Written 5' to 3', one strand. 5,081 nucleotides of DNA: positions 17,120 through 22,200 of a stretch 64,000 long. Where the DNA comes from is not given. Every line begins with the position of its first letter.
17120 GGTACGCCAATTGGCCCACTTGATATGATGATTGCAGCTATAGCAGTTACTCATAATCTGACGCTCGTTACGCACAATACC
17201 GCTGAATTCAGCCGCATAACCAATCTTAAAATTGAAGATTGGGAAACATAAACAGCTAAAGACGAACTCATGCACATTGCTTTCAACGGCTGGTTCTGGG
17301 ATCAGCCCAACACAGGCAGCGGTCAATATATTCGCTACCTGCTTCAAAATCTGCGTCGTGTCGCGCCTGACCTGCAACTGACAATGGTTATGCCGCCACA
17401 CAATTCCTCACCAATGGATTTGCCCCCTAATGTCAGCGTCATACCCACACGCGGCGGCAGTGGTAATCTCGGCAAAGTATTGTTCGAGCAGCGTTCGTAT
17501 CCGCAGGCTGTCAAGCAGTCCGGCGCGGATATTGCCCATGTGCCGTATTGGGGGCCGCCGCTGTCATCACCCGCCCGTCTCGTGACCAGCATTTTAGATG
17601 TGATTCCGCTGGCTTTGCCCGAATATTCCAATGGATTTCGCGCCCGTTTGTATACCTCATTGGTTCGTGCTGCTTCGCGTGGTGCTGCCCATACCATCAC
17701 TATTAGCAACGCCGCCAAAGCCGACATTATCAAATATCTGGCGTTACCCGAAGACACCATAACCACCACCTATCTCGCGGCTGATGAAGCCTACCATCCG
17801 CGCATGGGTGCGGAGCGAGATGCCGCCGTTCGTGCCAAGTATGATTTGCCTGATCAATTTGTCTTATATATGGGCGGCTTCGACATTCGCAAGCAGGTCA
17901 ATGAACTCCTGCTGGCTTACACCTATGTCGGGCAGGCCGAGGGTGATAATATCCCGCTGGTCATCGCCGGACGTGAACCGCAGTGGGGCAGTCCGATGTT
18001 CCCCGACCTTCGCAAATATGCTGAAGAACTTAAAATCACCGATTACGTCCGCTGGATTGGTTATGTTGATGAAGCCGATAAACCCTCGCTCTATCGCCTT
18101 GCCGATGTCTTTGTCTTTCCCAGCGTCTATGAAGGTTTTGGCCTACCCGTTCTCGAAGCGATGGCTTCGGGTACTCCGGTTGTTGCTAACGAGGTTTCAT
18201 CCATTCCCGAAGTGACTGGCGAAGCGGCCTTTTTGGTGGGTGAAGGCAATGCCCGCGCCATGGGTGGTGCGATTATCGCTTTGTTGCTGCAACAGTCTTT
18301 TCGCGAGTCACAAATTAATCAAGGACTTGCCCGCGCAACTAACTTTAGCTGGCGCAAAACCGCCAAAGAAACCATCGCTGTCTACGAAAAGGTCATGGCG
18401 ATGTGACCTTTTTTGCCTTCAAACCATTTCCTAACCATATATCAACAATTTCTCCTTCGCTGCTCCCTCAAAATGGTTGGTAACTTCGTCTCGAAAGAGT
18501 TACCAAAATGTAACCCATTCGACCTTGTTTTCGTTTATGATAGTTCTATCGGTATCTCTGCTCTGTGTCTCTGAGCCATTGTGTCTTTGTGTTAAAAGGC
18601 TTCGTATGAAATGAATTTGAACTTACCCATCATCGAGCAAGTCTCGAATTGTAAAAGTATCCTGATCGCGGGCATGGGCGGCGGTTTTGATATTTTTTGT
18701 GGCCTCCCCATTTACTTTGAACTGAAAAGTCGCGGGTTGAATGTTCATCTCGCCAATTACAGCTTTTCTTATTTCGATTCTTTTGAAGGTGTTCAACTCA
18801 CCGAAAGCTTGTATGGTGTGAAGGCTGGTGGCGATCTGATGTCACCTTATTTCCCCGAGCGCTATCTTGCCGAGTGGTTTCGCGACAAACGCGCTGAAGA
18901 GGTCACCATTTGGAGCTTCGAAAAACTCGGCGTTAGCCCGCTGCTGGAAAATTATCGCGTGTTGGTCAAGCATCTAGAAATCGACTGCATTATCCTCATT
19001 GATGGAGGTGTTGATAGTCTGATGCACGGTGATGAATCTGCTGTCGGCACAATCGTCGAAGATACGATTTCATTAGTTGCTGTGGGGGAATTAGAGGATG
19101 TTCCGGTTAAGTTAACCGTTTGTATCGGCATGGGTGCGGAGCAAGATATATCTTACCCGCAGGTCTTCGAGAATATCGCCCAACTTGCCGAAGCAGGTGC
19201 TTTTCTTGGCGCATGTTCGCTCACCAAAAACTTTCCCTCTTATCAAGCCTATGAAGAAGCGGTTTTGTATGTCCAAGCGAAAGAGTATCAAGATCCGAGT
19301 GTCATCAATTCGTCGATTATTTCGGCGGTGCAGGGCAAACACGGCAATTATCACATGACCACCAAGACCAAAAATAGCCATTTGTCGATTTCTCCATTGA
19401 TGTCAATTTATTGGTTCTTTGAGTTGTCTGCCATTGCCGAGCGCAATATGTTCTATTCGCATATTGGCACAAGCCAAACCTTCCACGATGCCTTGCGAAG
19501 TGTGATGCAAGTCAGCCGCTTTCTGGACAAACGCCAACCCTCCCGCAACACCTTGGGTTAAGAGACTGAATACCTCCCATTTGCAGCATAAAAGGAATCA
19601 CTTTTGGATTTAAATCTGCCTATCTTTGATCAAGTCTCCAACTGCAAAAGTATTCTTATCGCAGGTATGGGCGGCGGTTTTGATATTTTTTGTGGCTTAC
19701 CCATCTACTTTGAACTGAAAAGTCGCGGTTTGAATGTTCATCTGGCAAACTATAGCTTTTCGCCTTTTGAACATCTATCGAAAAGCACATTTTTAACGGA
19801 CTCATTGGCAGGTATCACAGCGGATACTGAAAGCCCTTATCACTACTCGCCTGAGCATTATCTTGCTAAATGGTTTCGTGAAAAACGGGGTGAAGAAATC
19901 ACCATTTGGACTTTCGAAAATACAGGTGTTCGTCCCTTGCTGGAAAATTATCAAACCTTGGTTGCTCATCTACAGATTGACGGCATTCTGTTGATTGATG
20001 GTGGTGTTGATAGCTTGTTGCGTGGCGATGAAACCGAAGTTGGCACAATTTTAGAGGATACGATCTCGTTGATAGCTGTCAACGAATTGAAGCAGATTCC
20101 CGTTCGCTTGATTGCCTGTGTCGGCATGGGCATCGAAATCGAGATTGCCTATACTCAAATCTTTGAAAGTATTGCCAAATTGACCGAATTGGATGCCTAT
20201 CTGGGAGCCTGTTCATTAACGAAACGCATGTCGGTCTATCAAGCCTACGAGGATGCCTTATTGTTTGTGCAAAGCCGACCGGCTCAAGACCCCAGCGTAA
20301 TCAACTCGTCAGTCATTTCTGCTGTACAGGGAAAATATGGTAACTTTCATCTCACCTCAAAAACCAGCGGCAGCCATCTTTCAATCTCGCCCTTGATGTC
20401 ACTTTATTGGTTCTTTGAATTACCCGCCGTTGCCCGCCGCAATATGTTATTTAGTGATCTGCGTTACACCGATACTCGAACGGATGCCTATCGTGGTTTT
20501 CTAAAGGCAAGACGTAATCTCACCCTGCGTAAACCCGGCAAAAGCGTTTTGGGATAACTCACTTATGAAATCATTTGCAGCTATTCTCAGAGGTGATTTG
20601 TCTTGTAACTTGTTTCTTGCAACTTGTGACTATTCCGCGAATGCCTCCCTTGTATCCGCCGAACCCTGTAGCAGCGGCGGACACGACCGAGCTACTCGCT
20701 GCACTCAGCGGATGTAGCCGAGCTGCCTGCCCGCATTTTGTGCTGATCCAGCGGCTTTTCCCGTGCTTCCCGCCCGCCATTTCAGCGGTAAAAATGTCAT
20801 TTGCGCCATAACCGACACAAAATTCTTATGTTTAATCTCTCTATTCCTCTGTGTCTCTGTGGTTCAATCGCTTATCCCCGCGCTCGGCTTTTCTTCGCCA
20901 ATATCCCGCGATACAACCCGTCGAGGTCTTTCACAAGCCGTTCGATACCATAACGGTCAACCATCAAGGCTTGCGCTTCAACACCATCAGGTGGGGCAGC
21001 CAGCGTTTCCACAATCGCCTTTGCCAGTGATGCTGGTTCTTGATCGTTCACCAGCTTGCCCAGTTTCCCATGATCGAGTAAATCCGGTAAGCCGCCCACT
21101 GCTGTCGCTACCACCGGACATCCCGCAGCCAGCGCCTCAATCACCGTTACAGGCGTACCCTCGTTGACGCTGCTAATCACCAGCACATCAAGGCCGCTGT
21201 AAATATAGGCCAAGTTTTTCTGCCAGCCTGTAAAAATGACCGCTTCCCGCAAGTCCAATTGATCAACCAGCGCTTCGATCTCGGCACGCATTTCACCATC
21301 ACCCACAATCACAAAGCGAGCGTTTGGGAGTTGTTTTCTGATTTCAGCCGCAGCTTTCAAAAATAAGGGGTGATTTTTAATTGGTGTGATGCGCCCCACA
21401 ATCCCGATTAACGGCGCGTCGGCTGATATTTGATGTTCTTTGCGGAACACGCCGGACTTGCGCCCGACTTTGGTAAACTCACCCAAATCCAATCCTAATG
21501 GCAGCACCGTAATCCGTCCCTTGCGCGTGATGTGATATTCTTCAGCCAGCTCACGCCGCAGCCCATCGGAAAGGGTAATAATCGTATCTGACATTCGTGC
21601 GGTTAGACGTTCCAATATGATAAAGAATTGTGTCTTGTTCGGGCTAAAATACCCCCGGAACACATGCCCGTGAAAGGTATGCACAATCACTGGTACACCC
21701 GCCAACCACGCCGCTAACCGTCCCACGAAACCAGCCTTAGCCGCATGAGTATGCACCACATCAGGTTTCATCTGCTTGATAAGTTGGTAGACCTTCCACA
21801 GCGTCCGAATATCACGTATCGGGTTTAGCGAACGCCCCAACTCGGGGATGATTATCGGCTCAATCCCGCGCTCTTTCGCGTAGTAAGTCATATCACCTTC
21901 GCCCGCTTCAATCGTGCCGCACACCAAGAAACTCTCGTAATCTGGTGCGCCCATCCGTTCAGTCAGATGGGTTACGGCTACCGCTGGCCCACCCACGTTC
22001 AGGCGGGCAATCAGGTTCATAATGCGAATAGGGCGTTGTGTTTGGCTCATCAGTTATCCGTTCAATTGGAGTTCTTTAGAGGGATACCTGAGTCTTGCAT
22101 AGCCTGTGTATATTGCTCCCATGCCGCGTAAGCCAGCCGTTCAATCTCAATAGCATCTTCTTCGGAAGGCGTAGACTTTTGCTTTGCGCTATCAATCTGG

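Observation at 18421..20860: Bipartite non-coding element found once 'filled' with two genes and once 'empty' (cassette-like)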

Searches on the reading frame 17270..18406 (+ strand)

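Call 22: search_protein_families(library=pfam, proteins=[window:17270-18406:+], max_evalue=0.01)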
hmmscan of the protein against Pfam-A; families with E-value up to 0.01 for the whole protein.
window:17270-18406:+ (378 aa): 6 families
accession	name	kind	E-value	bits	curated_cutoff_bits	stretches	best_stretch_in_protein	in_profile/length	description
PF00534.26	Glycos_transf_1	-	7.3e-34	117.2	26.4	1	194-352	14-169/172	Glycosyl transferases group 1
PF13692.12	Glyco_trans_1_4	-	3.4e-29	102.4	27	1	198-339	4-140/142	Glycosyl transferases group 1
PF20706.3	GT4-conflict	-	1.4e-09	37.8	26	1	197-313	199-317/385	Family 4 Glycosyltransferase in conflict systems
PF13439.12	Glyco_transf_4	-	7.8e-09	36.2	28.5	1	16-171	3-166/170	Glycosyltransferase Family 4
PF13579.12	Glyco_trans_4_4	-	1.5e-06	29.1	29.7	1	15-165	1-153/158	Glycosyl transferase 4-like domain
PF13524.12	Glyco_trans_1_2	-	0.0014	19.1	25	1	229-367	16-141/144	Glycosyl transferase-like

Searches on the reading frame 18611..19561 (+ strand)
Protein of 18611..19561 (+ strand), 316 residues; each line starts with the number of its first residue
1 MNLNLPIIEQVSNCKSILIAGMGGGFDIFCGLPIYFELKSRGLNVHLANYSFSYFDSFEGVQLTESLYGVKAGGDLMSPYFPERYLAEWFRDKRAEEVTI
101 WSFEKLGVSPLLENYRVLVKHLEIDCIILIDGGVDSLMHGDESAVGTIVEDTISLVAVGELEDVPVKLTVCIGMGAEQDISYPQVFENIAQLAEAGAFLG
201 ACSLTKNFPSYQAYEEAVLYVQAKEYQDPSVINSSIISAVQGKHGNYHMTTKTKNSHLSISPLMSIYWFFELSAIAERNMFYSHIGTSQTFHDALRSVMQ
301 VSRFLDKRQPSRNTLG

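Call 22: search_protein_families(library=pfam, proteins=[window:18611-19561:+], max_evalue=0.01)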
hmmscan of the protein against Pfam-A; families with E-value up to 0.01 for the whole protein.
window:18611-19561:+ (316 aa): 1 family
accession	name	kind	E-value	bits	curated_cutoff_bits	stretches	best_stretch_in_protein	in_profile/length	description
PF06626.17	DUF1152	-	9e-18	65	27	1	107-298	101-279/295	Protein of unknown function (DUF1152)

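Call 23: search_solved_structures(query=window:18611-19561:+, max_evalue=1)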
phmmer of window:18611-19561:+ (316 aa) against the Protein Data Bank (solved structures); distinct sequences matched with E-value up to 1: 0.

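Call 37: find_related_loci(query=window:18611-19561:+, collection=genome_contigs, flank=6000)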
Query window:18611-19561:+ (316 aa) in genome_contigs; peptide patterns used: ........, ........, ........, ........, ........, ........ (x = any residue, [..] = any of these).
81 stretches matched a pattern; 43 encode a relative of the query (tblastn E <= 1e-3); 42 distinct loci.
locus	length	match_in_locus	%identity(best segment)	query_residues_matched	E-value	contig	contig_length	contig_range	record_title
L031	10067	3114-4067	77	1-316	1e-171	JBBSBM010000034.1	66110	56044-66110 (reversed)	MAG: Aggregatilineales bacterium isolate La6_metabat2.133 La6_metabat2.133_K_149025_L_66110_cov_30.0007, whole genome sh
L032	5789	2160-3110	75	1-316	1e-166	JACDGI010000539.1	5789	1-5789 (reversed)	MAG: Anaerolineae bacterium isolate MGR_bin408 SD2908_NODE_6838_length_5789_cov_0.922642, whole genome shotgun sequence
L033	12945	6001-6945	64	1-314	1e-141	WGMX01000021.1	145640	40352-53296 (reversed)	MAG: Anaerolineaceae bacterium isolate RI_313 c_000000011762, whole genome shotgun sequence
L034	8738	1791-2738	59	1-315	1e-125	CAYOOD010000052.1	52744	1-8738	MAG TPA_asm: uncultured bacterium isolate binchicken_co135_64 genome assembly, contig: NODE_1359_length_52744_cov_25.617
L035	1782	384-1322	60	1-312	2e-134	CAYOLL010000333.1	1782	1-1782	MAG TPA_asm: uncultured Gemmatimonadota bacterium isolate binchicken_co186_292 genome assembly, contig: NODE_140428_leng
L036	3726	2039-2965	59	1-308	2e-127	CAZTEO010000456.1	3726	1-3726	MAG TPA_asm: uncultured Anaerolineales bacterium isolate binchicken_co15_108 genome assembly, contig: NODE_27236_length_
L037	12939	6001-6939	57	1-312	1e-123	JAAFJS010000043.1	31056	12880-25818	MAG: Cytophagales bacterium isolate bin4.concoct.b16b17b19.039 WN_Cytophagales_4_scaffold_43, whole genome shotgun seque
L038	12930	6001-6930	57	1-309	3e-120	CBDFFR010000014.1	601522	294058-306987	MAG: Aggregatilineales bacterium isolate 104f95c2-cf72-426b-bb91-f208241fe8be genome assembly, contig: contig_14, whole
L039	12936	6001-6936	54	1-311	7e-118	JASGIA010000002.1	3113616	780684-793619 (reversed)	MAG: Anaerolineales bacterium isolate 5N243 JMF-2111-06-0005.ont.bin.243_1, whole genome shotgun sequence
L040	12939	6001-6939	54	1-312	1e-117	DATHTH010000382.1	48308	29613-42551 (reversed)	MAG TPA_asm: Anaerolineales bacterium isolate SMAG_U16072 k141_1160065, whole genome shotgun sequence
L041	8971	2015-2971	56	1-312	8e-115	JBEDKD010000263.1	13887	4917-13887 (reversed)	MAG: Cyanobacteriota bacterium isolate NASQAN2015_052_B_bin.20 scaffold_55674, whole genome shotgun sequence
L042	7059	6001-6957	55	1-312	6e-113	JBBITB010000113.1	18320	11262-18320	MAG: Microcoleaceae cyanobacterium bin_387 isolate SIS170217_bin_387 NODE_710_length_18320_cov_29.828908, whole genome s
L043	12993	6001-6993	53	1-312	5e-112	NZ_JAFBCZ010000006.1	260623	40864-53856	Herpetosiphon giganteus strain DSM 589 Ga0454001_06, whole genome shotgun sequence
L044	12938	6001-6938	57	1-312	1e-111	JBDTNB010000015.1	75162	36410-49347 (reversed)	MAG: Chloroflexota bacterium isolate cluster3_bin.14 NODE_672_length_75162_cov_14.864753, whole genome shotgun sequence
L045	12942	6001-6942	56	1-308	2e-111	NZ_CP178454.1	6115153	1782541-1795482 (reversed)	Anabaena azotica SJ-1 chromosome, complete genome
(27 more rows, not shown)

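Call 82: predict_structure(protein=window:18611-19561:+)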
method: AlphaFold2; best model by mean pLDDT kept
length: 316 residues; sequences in the alignment: 1
mean_pLDDT: 43.4   pTM: 0.46
mean pLDDT of the five models: 43.4, 40.1, 36.5, 29.4, 24.6
residues with pLDDT >= 90: 0; 70-90: 28; 50-70: 65; < 50: 223
segments of 3 or more residues with pLDDT < 50: 1-5, 51-91, 93-98, 103-110, 133-160, 170-185, 199-214, 216-316
pLDDT, mean of each block of 10 residues (from residue 1): 50 76 57 71 72 42 34 29 44 50 42 60 71 44 41 44 53 39 50 50 40 45 35 25 23 23 28 27 28 33 30 28
secondary structure, 60 per line:
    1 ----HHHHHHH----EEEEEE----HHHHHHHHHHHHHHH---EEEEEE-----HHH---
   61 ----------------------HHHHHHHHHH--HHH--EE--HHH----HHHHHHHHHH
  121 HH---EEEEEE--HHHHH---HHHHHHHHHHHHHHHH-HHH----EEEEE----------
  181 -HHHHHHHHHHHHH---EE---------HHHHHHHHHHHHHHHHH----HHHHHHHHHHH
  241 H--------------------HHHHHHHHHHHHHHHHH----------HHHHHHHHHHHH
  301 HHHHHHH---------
elements in order: H5-11 E16-21 H26-40 E44-49 H83-92 H111-122 E126-131 H134-138 H142-157 E166-170 H182-194 H209-225 H230-241 H262-278 H289-307

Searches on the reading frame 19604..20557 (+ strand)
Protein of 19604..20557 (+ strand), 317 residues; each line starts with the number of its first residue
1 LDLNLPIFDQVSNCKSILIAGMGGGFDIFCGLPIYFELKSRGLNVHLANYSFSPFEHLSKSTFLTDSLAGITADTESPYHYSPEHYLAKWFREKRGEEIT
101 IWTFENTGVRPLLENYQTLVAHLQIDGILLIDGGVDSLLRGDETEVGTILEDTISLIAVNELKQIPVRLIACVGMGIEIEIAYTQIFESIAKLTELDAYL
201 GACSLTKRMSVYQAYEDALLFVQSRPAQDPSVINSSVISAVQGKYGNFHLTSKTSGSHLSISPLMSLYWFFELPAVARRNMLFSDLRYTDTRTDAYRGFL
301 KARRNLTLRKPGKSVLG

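Call 22: search_protein_families(library=pfam, proteins=[window:19604-20557:+], max_evalue=0.01)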
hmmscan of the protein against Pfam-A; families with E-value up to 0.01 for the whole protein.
window:19604-20557:+ (317 aa): 1 family
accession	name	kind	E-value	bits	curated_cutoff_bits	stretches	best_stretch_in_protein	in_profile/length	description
PF06626.17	DUF1152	-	2.8e-16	60.1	27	1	106-295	99-275/295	Protein of unknown function (DUF1152)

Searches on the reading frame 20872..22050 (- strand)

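Call 22: search_protein_families(library=pfam, proteins=[window:20872-22050:-], max_evalue=0.01)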
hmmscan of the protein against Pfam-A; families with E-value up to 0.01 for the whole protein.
window:20872-22050:- (392 aa): 7 families
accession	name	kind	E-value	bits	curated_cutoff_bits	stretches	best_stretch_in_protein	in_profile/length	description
PF13692.12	Glyco_trans_1_4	-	2.7e-37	128.6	27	1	213-350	2-140/142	Glycosyl transferases group 1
PF00534.26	Glycos_transf_1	-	4.3e-37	127.7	26.4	1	202-353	5-159/172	Glycosyl transferases group 1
PF13579.12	Glyco_trans_4_4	-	1.5e-27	97.3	29.7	1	20-186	1-158/158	Glycosyl transferase 4-like domain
PF13439.12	Glyco_transf_4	-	3.3e-26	92.8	28.5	1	19-189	1-168/170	Glycosyltransferase Family 4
PF13477.12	Glyco_trans_4_2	-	3.2e-12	47.2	23.4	1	72-159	53-137/139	Glycosyl transferase 4-like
PF20706.3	GT4-conflict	-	2.1e-06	27.4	26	1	207-332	193-326/385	Family 4 Glycosyltransferase in conflict systems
PF13524.12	Glyco_trans_1_2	-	0.00019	21.9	25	1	237-352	9-114/144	Glycosyl transferase-like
